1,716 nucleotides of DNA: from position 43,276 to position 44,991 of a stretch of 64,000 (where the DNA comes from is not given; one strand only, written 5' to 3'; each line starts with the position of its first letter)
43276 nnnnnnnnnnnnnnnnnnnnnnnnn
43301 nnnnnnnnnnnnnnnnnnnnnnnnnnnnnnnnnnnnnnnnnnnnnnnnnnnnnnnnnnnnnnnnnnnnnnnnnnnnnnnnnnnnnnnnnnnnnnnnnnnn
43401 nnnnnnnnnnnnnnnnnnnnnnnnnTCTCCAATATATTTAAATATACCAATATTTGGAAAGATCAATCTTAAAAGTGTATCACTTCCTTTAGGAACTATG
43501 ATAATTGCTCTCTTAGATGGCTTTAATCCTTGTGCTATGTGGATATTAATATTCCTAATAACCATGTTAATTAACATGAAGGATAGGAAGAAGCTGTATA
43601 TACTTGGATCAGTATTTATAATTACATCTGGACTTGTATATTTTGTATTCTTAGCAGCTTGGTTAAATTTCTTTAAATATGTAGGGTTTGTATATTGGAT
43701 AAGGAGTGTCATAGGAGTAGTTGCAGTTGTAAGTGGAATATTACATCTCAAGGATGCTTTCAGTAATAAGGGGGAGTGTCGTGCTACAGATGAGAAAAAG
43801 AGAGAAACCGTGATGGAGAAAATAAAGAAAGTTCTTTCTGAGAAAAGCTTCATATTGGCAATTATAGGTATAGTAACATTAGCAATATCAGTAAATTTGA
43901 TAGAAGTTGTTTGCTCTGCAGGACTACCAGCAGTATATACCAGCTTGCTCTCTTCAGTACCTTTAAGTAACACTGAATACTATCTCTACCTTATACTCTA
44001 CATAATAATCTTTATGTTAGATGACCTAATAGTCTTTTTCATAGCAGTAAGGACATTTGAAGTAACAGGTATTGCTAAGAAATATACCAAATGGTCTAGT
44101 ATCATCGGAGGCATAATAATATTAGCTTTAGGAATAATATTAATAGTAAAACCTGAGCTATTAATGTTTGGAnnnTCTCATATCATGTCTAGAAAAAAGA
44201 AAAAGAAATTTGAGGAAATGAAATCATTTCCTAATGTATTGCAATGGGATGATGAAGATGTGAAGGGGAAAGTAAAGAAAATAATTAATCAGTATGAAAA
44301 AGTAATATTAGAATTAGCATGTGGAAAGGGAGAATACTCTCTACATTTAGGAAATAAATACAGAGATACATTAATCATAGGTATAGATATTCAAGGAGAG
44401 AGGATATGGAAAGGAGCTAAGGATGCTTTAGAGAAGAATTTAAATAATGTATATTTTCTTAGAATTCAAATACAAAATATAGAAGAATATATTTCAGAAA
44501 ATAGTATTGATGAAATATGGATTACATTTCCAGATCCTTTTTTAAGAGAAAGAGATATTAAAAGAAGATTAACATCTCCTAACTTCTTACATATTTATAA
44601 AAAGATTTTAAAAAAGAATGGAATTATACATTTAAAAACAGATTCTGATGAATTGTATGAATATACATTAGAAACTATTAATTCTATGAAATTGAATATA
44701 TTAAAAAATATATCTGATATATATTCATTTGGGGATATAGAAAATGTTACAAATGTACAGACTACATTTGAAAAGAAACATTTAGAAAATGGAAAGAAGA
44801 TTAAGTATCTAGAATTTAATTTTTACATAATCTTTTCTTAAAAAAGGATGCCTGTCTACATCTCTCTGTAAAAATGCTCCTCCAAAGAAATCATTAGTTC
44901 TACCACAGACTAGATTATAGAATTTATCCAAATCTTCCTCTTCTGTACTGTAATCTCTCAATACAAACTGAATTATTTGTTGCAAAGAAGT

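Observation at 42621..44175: Thioredoxin plus Trx-CcdA fusion: a self-contained transmembrane reductant-delivery module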

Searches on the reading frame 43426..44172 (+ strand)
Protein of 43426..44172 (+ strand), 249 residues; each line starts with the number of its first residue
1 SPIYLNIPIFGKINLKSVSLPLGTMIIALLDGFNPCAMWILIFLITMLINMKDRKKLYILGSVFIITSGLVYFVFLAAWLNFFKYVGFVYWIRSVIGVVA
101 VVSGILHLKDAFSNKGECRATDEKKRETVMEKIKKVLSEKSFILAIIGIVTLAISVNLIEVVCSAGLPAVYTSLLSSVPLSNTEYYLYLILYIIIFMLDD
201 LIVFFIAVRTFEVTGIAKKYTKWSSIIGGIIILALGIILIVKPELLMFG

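Call 18: search_protein_representatives(protein=window:43426-44172:+)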
Query: 249 residues. Proteins with E-value up to 0.001 (for the whole library): 2478; up to 1e-10: 1299; up to 1e-30: 545. The best 150 are listed.
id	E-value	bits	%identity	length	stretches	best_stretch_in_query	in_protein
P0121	1.4e-89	316.2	69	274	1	1-206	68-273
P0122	2.8e-85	302.2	55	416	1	2-249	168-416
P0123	8.5e-85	300.6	54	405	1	5-249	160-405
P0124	1.1e-84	300.2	53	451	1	5-249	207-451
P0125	4.8e-83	294.9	54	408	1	5-249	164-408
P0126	1.9e-82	292.9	54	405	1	3-248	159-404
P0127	7.7e-81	287.6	53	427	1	5-249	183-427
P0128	1.2e-80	287.1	55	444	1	5-249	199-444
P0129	4.4e-80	285.2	52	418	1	2-249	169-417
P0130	1.2e-77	277.2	53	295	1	2-249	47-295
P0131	1.1e-76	274.0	51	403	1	2-248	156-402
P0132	1.2e-76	273.9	51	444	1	7-249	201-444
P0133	2.7e-76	272.8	51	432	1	2-249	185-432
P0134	5.2e-76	271.8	51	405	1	5-248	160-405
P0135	1.6e-75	270.2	53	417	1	5-249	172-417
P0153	8.5e-70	251.5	51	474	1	6-248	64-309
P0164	2.5e-68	246.7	45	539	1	3-249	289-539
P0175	6.8e-66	238.7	45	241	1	11-248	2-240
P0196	3.3e-62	226.6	43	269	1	5-248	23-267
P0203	1.6e-61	224.4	41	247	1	9-248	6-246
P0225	4.0e-58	213.3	39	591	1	5-246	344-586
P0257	9.7e-55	202.2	36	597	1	4-246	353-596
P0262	2.3e-54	201.0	45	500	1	6-248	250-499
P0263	2.7e-54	200.8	46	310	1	7-247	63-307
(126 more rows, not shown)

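Call 20: search_protein_families(library=pfam, proteins=[P0153, P0175, P0203, P0196, P0225, P0257, P0164, P0262, P0130, P0263], max_evalue=1)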
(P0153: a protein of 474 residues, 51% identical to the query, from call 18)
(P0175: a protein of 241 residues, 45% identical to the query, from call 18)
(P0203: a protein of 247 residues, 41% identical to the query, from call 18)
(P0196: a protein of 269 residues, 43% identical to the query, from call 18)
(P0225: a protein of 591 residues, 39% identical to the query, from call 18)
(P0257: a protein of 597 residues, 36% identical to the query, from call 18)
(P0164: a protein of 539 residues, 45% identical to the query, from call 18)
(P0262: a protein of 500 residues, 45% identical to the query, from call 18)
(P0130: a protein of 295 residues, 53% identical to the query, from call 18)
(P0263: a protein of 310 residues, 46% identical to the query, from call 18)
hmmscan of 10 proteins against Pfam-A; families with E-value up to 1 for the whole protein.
P0153 (474 aa): 3 families
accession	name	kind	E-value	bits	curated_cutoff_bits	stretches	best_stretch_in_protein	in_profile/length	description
PF13098.12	Thioredoxin_2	-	5.4e-05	23.9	27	1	343-413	9-85/104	Thioredoxin-like domain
PF13192.12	Thioredoxin_3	-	0.11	13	24.8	1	343-377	3-36/76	Thioredoxin domain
PF09534.15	Trp_oprn_chp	-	0.96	9.7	29.6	0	149-219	65-136/180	Tryptophan-associated transmembrane protein (Trp_oprn_chp)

P0175 (241 aa): 0 families

P0203 (247 aa): 2 families
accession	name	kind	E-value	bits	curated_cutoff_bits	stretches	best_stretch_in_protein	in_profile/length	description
PF09534.15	Trp_oprn_chp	-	0.012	15.9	29.6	1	52-153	32-131/180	Tryptophan-associated transmembrane protein (Trp_oprn_chp)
PF06417.17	EMC4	-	0.073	13.5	25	1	146-214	36-104/118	ER membrane protein complex subunit 4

P0196 (269 aa): 1 family
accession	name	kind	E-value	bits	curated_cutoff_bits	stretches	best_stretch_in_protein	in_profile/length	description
PF02656.20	DUF202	-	0.77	10.7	23.4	1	109-173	13-50/68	Domain of unknown function (DUF202)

P0225 (591 aa): 6 families
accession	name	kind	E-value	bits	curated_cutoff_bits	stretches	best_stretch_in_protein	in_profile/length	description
PF00462.30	Glutaredoxin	-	2.6e-07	31.2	22.9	2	146-192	4-45/60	Glutaredoxin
PF23357.1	DUF7088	-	0.007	17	27.8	1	64-103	38-78/105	Domain of unknown function (DUF7088)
PF03729.18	DUF308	-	0.031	15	25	1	554-581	46-73/73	Short repeat of unknown function (DUF308)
PF05768.20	Glrx-like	-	0.038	14.7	26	0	146-185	5-43/77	Glutaredoxin-like domain (DUF836)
PF01323.26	DSBA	-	0.072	13.3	25.6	1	150-178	9-37/191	DSBA-like thioredoxin domain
PF13462.12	Thioredoxin_4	-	0.21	12.2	23.2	1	142-178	16-55/165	Thioredoxin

P0257 (597 aa): 1 family
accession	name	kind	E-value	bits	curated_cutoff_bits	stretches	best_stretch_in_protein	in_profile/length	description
PF00462.30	Glutaredoxin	-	0.013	16.1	22.9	1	150-195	2-42/60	Glutaredoxin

P0164 (539 aa): 9 families
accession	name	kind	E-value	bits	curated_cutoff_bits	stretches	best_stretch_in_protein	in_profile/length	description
PF13098.12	Thioredoxin_2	-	1.2e-05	26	27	1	30-102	1-81/104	Thioredoxin-like domain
PF08534.16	Redoxin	-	6.4e-05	23.2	26.6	1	33-101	28-90/148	Redoxin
PF13728.12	TraF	-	0.00079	19.7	23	0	29-63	124-158/224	F plasmid transfer operon protein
PF00462.30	Glutaredoxin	-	0.0017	18.9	22.9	0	177-208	4-35/60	Glutaredoxin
PF00578.27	AhpC-TSA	-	0.0024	18.2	26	0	175-224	31-79/124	AhpC/TSA family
PF05768.20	Glrx-like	-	0.006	17.3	26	1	176-228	4-49/77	Glutaredoxin-like domain (DUF836)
PF13905.12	Thioredoxin_8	-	0.0079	17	27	0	174-228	5-59/94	Thioredoxin-like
PF08274.17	Zn_Ribbon_YjdM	-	0.14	12.6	30.8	0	180-193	3-16/30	PhnA Zinc-Ribbon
PF06764.17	DUF1223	-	0.51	10.8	30.7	0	41-75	5-39/202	Protein of unknown function (DUF1223)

P0262 (500 aa): 8 families
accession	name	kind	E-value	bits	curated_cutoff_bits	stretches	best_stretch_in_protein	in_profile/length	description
PF08534.16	Redoxin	-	0.00018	21.7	26.6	1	43-82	18-58/148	Redoxin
PF13728.12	TraF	-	0.0023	18.3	23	1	36-96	112-172/224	F plasmid transfer operon protein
PF00578.27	AhpC-TSA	-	0.0095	16.3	26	1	44-83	16-56/124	AhpC/TSA family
PF10339.14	Vel1p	-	0.023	14.4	23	1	89-129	18-58/202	Yeast-specific zinc responsive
PF05768.20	Glrx-like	-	0.13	13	26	1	57-104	2-47/77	Glutaredoxin-like domain (DUF836)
PF11992.13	TgpA_N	-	0.15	11.5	30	1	267-488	10-173/333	TgpA N-terminal domain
PF00085.26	Thioredoxin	-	0.19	12.2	23.5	1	57-99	22-64/103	Thioredoxin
PF13786.12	DUF4179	-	0.22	12.4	30.1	1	6-53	1-51/94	Domain of unknown function (DUF4179)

P0130 (295 aa): 1 family
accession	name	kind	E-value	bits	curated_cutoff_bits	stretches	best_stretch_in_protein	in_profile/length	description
PF23996.1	DUF7314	-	0.0055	17.4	27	1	139-204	13-76/87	Domain of unknown function (DUF7314)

P0263 (310 aa): 2 families
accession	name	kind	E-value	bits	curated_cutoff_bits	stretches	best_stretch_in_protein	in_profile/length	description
PF07690.21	MFS_1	-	0.051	12.9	33.4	1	152-306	156-291/347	Major Facilitator Superfamily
PF01024.24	Colicin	-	0.057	13.7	23.4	1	24-84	94-146/185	Colicin pore forming domain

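Call 36: predict_structure(alignment_id=A2)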
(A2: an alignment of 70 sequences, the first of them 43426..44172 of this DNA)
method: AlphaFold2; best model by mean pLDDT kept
length: 249 residues; sequences in the alignment: 70
mean_pLDDT: 79.4   pTM: 0.74
mean pLDDT of the five models: 79.4, 74.9, 74.4, 72.6, 72.0
residues with pLDDT >= 90: 50; 70-90: 148; 50-70: 45; < 50: 6
segments of 3 or more residues with pLDDT < 50: none
pLDDT, mean of each block of 10 residues (from residue 1): 60 76 88 81 81 87 94 90 75 77 82 66 73 70 87 87 75 85 93 93 88 57 77 79 63
secondary structure, 60 per line:
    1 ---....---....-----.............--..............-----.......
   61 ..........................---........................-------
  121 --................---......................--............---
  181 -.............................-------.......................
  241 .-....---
elements in order: E4-7 E11-14 H20-32 H35-48 H54-86 H90-113 H123-138 H142-163 H166-177 H182-210 H218-241 H243-246

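Call 50: find_related_loci(query=A2, collection=genome_contigs, flank=4000)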
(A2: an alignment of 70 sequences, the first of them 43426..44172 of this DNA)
Query A2 (249 aa) in genome_contigs; peptide patterns used: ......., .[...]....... (x = any residue, [..] = any of these).
600 stretches matched a pattern (row limit reached: there are more); 506 encode a relative of the query (tblastn E <= 1e-3); the best 80 are kept; 80 distinct loci.
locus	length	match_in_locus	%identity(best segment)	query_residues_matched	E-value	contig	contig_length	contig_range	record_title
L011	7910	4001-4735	69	5-249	5e-107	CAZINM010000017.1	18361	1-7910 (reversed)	MAG TPA_asm: uncultured Candidatus Saccharibacteria bacterium isolate SRP239243_co2_309 genome assembly, contig: NODE_48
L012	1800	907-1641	64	5-249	3e-99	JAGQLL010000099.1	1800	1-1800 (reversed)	MAG: Candidatus Dojkabacteria bacterium isolate HKST-UBA15 2011-04-20_1_(paired)_contig_578227, whole genome shotgun seq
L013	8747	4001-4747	53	2-249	4e-91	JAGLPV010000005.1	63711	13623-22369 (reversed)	MAG: Candidatus Aenigmatarchaeota archaeon isolate RS_8_22 ROV157_8.bin.22.fa_5, whole genome shotgun sequence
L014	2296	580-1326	54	2-249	6e-90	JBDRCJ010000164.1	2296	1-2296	MAG: Patescibacteria group bacterium isolate MEGAHIT-group-1.177 k141_826092, whole genome shotgun sequence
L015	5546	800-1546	52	2-249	2e-86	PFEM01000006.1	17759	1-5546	MAG: Candidatus Shapirobacteria bacterium CG10_big_fil_rev_8_21_14_0_10_48_15 CG10_8_21_14_0.10_scaffold_2892_c, whole g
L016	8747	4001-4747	51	2-249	6e-86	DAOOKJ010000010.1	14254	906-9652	MAG TPA_asm: Candidatus Paceibacterota bacterium isolate AMR_MDS_2730 NODE_4063_length_14254_cov_25.190084, whole genome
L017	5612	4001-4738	50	5-249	5e-84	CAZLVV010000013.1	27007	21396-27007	MAG TPA_asm: uncultured Gammaproteobacteria bacterium isolate binchicken_co246_359 genome assembly, contig: NODE_2189_le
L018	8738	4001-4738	50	5-249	1e-83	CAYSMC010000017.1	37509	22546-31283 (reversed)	MAG TPA_asm: uncultured Pseudomonadales bacterium isolate SRP067234_co1_86 genome assembly, contig: k99_564205, whole ge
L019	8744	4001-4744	52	3-249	1e-83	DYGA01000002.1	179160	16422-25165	MAG TPA_asm: Candidatus Paceibacter sp. isolate BE2012_33_23 Afr_mines_BE2012_36_length_179160_cov_9_665811, whole genom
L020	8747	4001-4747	51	2-249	2e-82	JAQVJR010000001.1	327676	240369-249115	MAG: Candidatus Paceibacterota bacterium isolate STE_68 NODE_15_length_327676_cov_30.977503_Sandtown_E, whole genome sho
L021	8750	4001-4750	55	1-249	3e-82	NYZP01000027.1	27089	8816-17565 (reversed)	MAG: Parcubacteria group bacterium isolate ARS52 MHASMcontig_191462, whole genome shotgun sequence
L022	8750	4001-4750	52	1-249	6e-82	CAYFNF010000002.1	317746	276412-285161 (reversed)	MAG TPA_asm: uncultured Gammaproteobacteria bacterium isolate ERP019367_co2_140 genome assembly, contig: NODE_24_length_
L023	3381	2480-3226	49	2-249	2e-82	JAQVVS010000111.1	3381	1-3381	MAG: Candidatus Gracilibacteria bacterium isolate STF1_85 NODE_129872_length_3381_cov_2.373079_Sandtown_F1, whole genome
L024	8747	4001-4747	51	2-249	4e-81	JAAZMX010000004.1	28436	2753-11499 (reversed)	MAG: Candidatus Kuenenbacteria bacterium isolate AS27yjCOA_103 8286_AS27, whole genome shotgun sequence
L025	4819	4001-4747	52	1-249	1e-80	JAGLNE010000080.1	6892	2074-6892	MAG: Candidatus Parcubacteria bacterium isolate RS_6_24 ROV157_6.bin.24.fa_80, whole genome shotgun sequence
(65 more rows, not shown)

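Call 59: fold_search(model_id=the predicted structure, library=pdb)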
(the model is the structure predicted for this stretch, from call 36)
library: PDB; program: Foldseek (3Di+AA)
matches with E <= 10: 53; with E <= 0.001: 0
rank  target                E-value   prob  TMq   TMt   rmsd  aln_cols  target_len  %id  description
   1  5vkv_MODEL_1_A        7.9e-01  0.54  0.39  0.42   8.2       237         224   17  Solution NMR structure of the membrane electron transporter CcdA (released 2018-01-31)
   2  7n98                  9.2e-01  0.25  0.27  0.18  10.0       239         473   12  Cryo-EM structure of MFSD2A (released 2021-08-04)
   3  7yub_R                1.5e+00  0.15  0.24  0.18   9.8       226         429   15  S1P-bound human SPNS2 (released 2023-09-06)
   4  8z9y_A                1.7e+00  0.23  0.34  0.14  11.7       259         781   11  Cryo-EM Structure of the Arabidopsis thaliana TIC Complex (released 2024-11-27)
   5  9old                  1.7e+00  0.07  0.16  0.11  21.6       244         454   13  Crystal structure of alpha-NPG-bound D59C MelBSt (released 2026-02-04)
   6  8jhq                  2.4e+00  0.10  0.21  0.16  10.6       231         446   17  Cryo-EM structure of human S1P transporter SPNS2 bound with S1P (released 2024-01-10)
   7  7z6m                  2.8e+00  0.07  0.21  0.22  18.4       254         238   12  Crystal structure of Zn2+-transporter BbZIP in a cadmium bound state (released 2022-08-10)
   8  8wrd_A                3.1e+00  0.04  0.16  0.12  19.0       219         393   14  Human VMAT2 in the apo state (released 2024-09-25)
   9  8qcx                  3.3e+00  0.12  0.28  0.20  10.2       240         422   12  Cryo-EM structure of the inward-facing FLVCR2 (released 2024-04-17)
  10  7oix_B                3.3e+00  0.08  0.23  0.16  10.7       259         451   13  Structure of thermostable human MFSD2A in complex with thermostable human Sync2 (released 2022-06-01)
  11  9u6q_N                3.8e+00  0.02  0.11  0.09  19.9       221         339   15  Cryo-EM structure of the Vo domain of V/A-ATPase in liposomes under no pmf condition,state1 (released 2025-10-29)
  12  8tte_A                4.0e+00  0.14  0.28  0.21   9.1       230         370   12  Protonated state of NorA at pH 5.0 (released 2024-05-29)
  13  9oli_A                4.3e+00  0.04  0.16  0.10  19.5       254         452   13  Crystal structure of the melibiose-bound melibiose transporter (released 2026-02-04)
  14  5i20_B                4.3e+00  0.02  0.11  0.11  21.4       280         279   14  Crystal structure of protein (released 2016-06-01)
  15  7l16                  4.6e+00  0.03  0.16  0.10  20.0       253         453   13  Crystal structure of sugar-bound melibiose permease MelB (released 2021-08-04)
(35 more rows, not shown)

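Call 78: search_protein_families(library=pfam, alignment_id=A2, max_evalue=1)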
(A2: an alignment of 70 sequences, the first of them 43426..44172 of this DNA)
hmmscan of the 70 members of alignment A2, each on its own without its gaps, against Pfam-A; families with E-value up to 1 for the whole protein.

A. member 1, window:43426-44172:+ (249 aa): 2 families
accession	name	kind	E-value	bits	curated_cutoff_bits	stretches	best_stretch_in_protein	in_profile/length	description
PF09534.15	Trp_oprn_chp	-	0.056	13.7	29.6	0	74-153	51-130/180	Tryptophan-associated transmembrane protein (Trp_oprn_chp)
PF03729.18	DUF308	-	0.086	13.6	25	1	85-117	17-49/73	Short repeat of unknown function (DUF308)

B. families by the number of members that match (of 70 scanned): 61 families (the first 25 are shown)
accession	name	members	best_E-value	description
PF00462.30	Glutaredoxin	49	4.6e-09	Glutaredoxin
PF13098.12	Thioredoxin_2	40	2.9e-05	Thioredoxin-like domain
PF08534.16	Redoxin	34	4.8e-10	Redoxin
PF00085.26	Thioredoxin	33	1.8e-07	Thioredoxin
PF01323.26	DSBA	27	0.007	DSBA-like thioredoxin domain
PF13728.12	TraF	22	5.2e-05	F plasmid transfer operon protein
PF05768.20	Glrx-like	18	6.3e-05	Glutaredoxin-like domain (DUF836)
PF00578.27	AhpC-TSA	16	2.1e-05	AhpC/TSA family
PF13192.12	Thioredoxin_3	15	0.0045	Thioredoxin domain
PF13462.12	Thioredoxin_4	14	0.0033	Thioredoxin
PF09534.15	Trp_oprn_chp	14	0.0036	Tryptophan-associated transmembrane protein (Trp_oprn_chp)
PF19609.4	DUF6114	13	0.022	Family of unknown function (DUF6114)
PF13905.12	Thioredoxin_8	10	2.6e-05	Thioredoxin-like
PF20603.3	Bact_hydrolase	9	0.027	Bacterial hydrolase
PF20029.6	DUF6436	8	4.5e-06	Domain of unknown function (DUF6436)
PF11139.14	SfLAP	6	0.0001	Sap, sulfolipid-1-addressing protein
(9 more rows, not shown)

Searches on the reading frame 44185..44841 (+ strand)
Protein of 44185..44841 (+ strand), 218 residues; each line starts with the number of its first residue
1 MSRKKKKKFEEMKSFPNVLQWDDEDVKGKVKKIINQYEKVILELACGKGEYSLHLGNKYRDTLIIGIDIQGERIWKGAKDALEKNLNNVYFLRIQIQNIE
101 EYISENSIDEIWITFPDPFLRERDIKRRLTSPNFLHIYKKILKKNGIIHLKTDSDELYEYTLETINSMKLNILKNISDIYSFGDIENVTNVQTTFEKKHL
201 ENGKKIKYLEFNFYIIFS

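Call 4: search_protein_families(library=pfam, proteins=[window:44185-44841:+], max_evalue=0.01)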
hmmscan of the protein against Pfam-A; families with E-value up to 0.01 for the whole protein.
window:44185-44841:+ (218 aa): 7 families
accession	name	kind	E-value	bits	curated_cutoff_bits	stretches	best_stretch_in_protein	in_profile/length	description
PF02390.23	Methyltransf_4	-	1.5e-31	109.6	24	1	39-207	3-171/173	Putative methyltransferase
PF13847.12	Methyltransf_31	-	1e-08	35.4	27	1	39-154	5-113/145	Methyltransferase domain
PF24675.1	NpmA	-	2.2e-08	34.1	60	1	29-116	15-105/214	16S rRNA (adenine(1408)-N(1))-methyltransferase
PF13649.12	Methyltransf_25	-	9.9e-07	29.8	27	1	41-115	1-72/97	Methyltransferase domain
PF05175.20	MTS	-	0.00018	21.6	23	1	32-164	26-152/170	Methyltransferase small domain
PF08242.18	Methyltransf_12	-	0.0013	19.8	30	1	42-113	1-71/98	Methyltransferase domain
PF05958.17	tRNA_U5-meth_tr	-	0.0036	16.8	23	1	31-101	195-263/357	tRNA (Uracil-5-)-methyltransferase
